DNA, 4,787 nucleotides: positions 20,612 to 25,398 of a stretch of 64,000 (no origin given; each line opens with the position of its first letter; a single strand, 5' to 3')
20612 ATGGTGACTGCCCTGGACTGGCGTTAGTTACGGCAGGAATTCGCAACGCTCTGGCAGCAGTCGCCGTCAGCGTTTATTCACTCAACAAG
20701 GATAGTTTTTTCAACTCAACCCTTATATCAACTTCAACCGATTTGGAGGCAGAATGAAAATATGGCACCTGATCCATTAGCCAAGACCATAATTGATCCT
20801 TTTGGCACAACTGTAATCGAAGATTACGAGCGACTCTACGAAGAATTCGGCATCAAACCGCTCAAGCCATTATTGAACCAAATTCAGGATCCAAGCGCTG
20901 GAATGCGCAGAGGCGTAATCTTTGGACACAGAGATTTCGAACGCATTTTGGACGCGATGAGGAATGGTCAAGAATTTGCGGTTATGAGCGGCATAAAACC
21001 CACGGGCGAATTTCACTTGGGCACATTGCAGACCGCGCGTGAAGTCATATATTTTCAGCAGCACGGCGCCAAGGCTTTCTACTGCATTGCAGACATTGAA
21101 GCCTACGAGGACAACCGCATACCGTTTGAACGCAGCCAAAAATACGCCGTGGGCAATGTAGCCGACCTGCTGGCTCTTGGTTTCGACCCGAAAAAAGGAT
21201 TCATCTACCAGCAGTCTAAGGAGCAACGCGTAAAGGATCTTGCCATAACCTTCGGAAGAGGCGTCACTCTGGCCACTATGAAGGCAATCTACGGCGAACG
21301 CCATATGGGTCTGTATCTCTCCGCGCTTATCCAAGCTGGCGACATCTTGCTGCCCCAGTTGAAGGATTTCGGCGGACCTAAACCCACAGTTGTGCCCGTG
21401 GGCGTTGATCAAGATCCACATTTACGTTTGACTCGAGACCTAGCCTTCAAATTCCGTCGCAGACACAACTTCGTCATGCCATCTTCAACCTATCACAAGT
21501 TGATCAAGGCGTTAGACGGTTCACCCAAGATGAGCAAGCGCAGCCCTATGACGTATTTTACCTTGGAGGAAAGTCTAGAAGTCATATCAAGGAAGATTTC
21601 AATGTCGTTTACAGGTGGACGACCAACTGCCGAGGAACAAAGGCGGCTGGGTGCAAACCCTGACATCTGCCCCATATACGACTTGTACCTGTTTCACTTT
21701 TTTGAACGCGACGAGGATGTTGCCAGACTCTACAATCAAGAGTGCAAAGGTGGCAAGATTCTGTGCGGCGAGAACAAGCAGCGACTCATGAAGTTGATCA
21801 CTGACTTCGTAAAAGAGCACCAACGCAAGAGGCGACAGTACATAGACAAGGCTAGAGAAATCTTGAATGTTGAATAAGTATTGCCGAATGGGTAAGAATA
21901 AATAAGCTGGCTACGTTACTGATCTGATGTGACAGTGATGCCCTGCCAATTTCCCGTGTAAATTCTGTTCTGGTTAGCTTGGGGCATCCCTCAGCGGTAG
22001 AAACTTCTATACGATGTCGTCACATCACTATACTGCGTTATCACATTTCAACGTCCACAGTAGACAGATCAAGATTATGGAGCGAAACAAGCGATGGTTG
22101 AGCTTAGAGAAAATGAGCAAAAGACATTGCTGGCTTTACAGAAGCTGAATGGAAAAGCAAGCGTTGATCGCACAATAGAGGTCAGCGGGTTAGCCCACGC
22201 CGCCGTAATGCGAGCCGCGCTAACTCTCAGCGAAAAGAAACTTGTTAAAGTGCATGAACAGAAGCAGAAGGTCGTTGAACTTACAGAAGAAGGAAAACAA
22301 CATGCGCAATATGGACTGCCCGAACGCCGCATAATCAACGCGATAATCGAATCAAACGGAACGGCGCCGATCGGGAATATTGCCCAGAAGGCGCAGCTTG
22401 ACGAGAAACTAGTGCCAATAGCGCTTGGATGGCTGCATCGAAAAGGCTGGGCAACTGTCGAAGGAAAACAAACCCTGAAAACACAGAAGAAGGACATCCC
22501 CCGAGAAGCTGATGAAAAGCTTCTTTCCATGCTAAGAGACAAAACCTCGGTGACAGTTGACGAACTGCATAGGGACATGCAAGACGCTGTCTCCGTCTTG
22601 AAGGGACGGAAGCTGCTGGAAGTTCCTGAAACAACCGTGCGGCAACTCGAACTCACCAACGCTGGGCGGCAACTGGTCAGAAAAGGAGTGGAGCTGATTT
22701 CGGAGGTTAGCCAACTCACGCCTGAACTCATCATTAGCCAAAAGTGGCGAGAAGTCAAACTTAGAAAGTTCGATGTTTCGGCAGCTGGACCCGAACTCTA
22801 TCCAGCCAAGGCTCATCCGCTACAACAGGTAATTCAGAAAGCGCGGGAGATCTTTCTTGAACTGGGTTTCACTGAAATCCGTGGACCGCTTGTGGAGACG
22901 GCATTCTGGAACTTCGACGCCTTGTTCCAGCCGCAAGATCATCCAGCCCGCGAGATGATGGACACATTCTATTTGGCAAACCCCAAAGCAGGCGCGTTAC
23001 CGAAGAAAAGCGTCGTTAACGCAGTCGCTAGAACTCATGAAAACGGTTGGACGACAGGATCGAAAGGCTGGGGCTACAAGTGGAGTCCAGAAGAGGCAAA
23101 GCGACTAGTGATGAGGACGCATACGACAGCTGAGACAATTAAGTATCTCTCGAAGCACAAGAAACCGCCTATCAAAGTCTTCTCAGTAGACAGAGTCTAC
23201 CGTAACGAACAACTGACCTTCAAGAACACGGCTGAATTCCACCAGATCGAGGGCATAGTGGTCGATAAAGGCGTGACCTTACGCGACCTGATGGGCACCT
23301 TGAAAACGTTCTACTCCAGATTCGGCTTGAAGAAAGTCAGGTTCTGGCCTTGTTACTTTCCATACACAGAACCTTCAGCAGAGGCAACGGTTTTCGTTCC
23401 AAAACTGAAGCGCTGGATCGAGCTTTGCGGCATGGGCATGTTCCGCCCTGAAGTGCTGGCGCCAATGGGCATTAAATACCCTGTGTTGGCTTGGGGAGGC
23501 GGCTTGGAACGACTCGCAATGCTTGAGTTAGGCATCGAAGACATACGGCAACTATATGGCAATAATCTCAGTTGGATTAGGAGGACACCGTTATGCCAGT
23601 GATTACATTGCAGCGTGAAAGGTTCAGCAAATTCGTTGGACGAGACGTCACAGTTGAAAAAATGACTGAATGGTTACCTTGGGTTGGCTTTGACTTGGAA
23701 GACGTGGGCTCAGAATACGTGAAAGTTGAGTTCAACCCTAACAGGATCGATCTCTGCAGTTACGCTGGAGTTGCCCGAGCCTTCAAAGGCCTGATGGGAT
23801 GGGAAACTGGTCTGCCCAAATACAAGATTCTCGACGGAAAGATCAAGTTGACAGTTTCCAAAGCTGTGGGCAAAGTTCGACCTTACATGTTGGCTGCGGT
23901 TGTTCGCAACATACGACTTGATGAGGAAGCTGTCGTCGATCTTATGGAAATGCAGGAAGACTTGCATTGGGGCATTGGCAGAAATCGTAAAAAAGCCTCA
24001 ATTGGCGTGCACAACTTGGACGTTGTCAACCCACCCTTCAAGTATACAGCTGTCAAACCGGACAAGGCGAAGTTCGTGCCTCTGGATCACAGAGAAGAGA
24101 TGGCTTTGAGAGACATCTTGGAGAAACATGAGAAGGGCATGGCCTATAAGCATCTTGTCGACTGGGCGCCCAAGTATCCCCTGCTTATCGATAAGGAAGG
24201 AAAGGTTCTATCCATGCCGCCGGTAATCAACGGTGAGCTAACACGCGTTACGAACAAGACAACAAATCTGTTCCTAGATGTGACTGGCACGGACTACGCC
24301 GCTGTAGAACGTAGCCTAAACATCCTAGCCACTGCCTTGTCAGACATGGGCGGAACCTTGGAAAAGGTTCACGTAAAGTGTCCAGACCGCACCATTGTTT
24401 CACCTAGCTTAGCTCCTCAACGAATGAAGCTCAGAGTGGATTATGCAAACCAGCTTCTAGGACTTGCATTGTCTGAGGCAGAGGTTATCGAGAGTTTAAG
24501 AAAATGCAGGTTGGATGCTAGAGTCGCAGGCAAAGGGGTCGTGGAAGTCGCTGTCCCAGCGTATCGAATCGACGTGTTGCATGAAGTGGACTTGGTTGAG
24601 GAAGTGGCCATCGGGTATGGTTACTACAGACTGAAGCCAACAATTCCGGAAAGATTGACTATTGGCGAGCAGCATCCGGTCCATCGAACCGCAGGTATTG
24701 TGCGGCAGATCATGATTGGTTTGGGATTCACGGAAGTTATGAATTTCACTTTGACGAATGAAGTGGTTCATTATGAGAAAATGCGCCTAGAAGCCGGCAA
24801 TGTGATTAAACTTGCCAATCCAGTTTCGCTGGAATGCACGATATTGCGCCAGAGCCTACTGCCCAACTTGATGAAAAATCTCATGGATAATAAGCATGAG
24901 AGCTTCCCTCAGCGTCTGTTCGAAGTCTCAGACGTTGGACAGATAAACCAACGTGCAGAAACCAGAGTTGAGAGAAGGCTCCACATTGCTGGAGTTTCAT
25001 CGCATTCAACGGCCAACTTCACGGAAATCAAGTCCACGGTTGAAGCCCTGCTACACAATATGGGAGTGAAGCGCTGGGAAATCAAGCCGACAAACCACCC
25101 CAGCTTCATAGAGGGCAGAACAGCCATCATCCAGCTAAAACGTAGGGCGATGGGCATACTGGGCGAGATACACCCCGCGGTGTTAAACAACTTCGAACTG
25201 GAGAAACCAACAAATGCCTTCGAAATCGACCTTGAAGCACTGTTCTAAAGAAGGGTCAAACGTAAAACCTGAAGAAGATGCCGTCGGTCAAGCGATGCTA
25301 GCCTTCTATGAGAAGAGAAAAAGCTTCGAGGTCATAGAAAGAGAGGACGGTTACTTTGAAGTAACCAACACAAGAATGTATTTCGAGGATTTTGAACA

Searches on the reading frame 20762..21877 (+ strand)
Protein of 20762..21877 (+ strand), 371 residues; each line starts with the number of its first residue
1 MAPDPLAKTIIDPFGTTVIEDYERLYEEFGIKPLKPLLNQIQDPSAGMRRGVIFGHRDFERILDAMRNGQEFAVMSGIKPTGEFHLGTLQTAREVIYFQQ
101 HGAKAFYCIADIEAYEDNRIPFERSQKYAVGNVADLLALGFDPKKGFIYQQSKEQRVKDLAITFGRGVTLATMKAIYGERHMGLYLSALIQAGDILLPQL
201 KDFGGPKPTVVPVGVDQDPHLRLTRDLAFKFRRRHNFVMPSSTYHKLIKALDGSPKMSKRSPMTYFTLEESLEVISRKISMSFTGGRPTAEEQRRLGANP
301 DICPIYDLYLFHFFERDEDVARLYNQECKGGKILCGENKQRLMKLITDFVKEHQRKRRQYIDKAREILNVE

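Call 72: search_protein_families(library=ncbifam, proteins=[window:20762-21877:+], max_evalue=0.00001)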
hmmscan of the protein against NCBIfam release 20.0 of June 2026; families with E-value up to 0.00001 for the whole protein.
window:20762-21877:+ (371 aa): 10 families
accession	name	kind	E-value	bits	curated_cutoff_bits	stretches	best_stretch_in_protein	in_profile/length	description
NF008925.0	PRK12285.1-2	equivalog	5.3e-121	404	451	1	11-369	2-362/365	tryptophan--tRNA ligase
NF008926.0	PRK12285.1-3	equivalog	1.4e-116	389.9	320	2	9-232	3-229/429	tryptophan--tRNA ligase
NF008928.0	PRK12285.1-5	equivalog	1.8e-93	313.9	891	2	9-232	30-253/530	tryptophan--tRNA ligase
NF008927.0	PRK12285.1-4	equivalog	3.4e-80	269.9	478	1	11-363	8-361/385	tryptophan--tRNA ligase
TIGR00233.1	trpS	equivalog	5.9e-71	239.4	176.75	1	71-363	2-298/328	tryptophan--tRNA ligase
NF008924.0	PRK12285.1-1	equivalog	7e-55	186.8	644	1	12-360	8-358/381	tryptophan--tRNA ligase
NF008922.0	PRK12283.1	equivalog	1.1e-21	77.2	572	2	73-232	5-168/400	tryptophan--tRNA ligase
NF009207.0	PRK12556.1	equivalog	1.9e-19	69.7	479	2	181-367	131-303/332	tryptophan--tRNA ligase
NF008923.0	PRK12284.1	equivalog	8.6e-16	57.7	597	1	74-367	5-303/431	tryptophan--tRNA ligase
NF006330.0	PRK08560.1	equivalog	5e-14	52.1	220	1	62-318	23-273/342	tyrosine--tRNA ligase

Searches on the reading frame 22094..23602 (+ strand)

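Call 72: search_protein_families(library=ncbifam, proteins=[window:22094-23602:+], max_evalue=0.00001)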
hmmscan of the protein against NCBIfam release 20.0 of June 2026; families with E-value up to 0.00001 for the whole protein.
window:22094-23602:+ (502 aa): 6 families
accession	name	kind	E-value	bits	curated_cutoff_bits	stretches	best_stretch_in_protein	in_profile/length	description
NF003210.0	PRK04172.1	equivalog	6.5e-183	609.1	350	1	2-500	2-493/496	phenylalanine--tRNA ligase subunit alpha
TIGR00468.1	pheS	equivalog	4.4e-116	387.6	237.45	1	199-498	30-322/324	phenylalanine--tRNA ligase subunit alpha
TIGR00470.1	sepS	equivalog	1.4e-25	89.8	380.65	1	335-487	180-340/533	O-phosphoserine--tRNA ligase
NF051887.1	PheS_related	equivalog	1.2e-23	83.8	300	1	336-488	70-229/349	PheS-related mystery ligase SrmL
TIGR00469.1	pheS_mito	equivalog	6.4e-22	77.8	258.35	1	414-494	258-339/451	phenylalanine--tRNA ligase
TIGR00442.1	hisS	equivalog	2.2e-07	30.2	286.75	1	234-414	8-154/406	histidine--tRNA ligase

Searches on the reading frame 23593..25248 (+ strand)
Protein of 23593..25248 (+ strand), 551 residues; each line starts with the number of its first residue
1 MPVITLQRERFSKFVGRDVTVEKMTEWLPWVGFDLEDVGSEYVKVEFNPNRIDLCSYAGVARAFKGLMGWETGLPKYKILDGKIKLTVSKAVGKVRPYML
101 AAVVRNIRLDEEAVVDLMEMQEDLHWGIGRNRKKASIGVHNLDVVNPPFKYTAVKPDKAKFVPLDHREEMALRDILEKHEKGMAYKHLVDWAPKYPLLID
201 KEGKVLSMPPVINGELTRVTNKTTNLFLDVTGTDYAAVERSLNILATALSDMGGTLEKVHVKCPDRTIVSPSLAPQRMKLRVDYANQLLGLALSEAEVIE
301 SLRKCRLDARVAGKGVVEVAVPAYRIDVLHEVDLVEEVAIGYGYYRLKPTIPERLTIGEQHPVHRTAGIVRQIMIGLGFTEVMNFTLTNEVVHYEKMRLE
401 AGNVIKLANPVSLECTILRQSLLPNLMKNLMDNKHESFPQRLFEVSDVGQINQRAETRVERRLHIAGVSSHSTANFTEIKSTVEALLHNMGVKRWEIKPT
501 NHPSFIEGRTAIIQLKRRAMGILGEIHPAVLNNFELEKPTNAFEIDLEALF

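Call 72: search_protein_families(library=ncbifam, proteins=[window:23593-25248:+], max_evalue=0.00001)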
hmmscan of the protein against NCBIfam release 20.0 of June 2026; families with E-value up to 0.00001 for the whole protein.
window:23593-25248:+ (551 aa): 3 families
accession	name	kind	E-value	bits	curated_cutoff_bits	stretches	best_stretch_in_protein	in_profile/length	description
TIGR00471.1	pheT_arch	equivalog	1.3e-190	634.6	282.65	1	1-551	1-551/551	phenylalanine--tRNA ligase subunit beta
TIGR00472.1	pheT_bact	equivalog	1.4e-52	179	402.65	1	274-550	404-691/798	phenylalanine--tRNA ligase subunit beta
NF001882.0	PRK00629.5-4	equivalog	1.4e-14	53.4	527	1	318-530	435-628/725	phenylalanine--tRNA ligase subunit beta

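Call 73: find_homologous_proteins(query=window:23593-25248:+, max_evalue=1e-50)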
Query window:23593-25248:+ (551 aa): 3880 proteins with E <= 1e-50 among 8000 candidates; the best 120 are listed.
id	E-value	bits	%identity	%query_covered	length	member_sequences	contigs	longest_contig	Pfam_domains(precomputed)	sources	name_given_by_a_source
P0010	0.0e+0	1242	100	100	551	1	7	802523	PF03483.23,PF03484.22,PF17759.7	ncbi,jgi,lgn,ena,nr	ncbi:MAG TPA: phenylalanine--tRNA ligase subunit beta [Candidatus Bathyarchaeia archaeon]|nr:phenyla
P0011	0.0e+0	1138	91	100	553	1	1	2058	PF03483.23,PF03484.22,PF17759.7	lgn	-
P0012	0.0e+0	1068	84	99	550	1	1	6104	PF03483.23,PF03484.22,PF17759.7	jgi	jgi:phenylalanyl-tRNA synthetase beta chain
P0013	0.0e+0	1068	84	99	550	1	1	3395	PF03483.23,PF03484.22,PF17759.7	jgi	jgi:phenylalanyl-tRNA synthetase beta chain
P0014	0.0e+0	1064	82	100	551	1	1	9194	PF03483.23,PF01409.26,PF03484.22,PF17759.7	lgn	-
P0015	0.0e+0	1063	82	100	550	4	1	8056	PF03483.23,PF01409.26,PF03484.22,PF17759.7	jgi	jgi:phenylalanyl-tRNA synthetase beta chain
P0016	0.0e+0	1062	84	99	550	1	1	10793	PF03483.23,PF01409.26,PF03484.22,PF17759.7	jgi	-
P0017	0.0e+0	1060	82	99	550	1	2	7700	PF03483.23,PF01409.26,PF03484.22,PF17759.7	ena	-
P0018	0.0e+0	1059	83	100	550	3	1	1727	PF03483.23,PF03484.22,PF17759.7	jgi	jgi:phenylalanyl-tRNA synthetase beta chain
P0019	0.0e+0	1056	82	100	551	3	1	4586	PF03483.23,PF01409.26,PF03484.22,PF17759.7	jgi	jgi:phenylalanyl-tRNA synthetase beta chain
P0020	0.0e+0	1056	83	99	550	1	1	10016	PF03483.23,PF03484.22,PF17759.7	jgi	jgi:phenylalanyl-tRNA synthetase beta chain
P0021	0.0e+0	1055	82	99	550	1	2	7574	PF03483.23,PF03484.22,PF17759.7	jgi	jgi:phenylalanyl-tRNA synthetase beta chain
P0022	0.0e+0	1051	82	99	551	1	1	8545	PF03483.23,PF01409.26,PF03484.22,PF17759.7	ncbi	-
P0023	0.0e+0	1047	82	99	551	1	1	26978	PF03483.23,PF03484.22,PF17759.7,PF18262.8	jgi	-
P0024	0.0e+0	1047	82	99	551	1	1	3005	PF03483.23,PF01409.26,PF03484.22,PF17759.7,PF18262.8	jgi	-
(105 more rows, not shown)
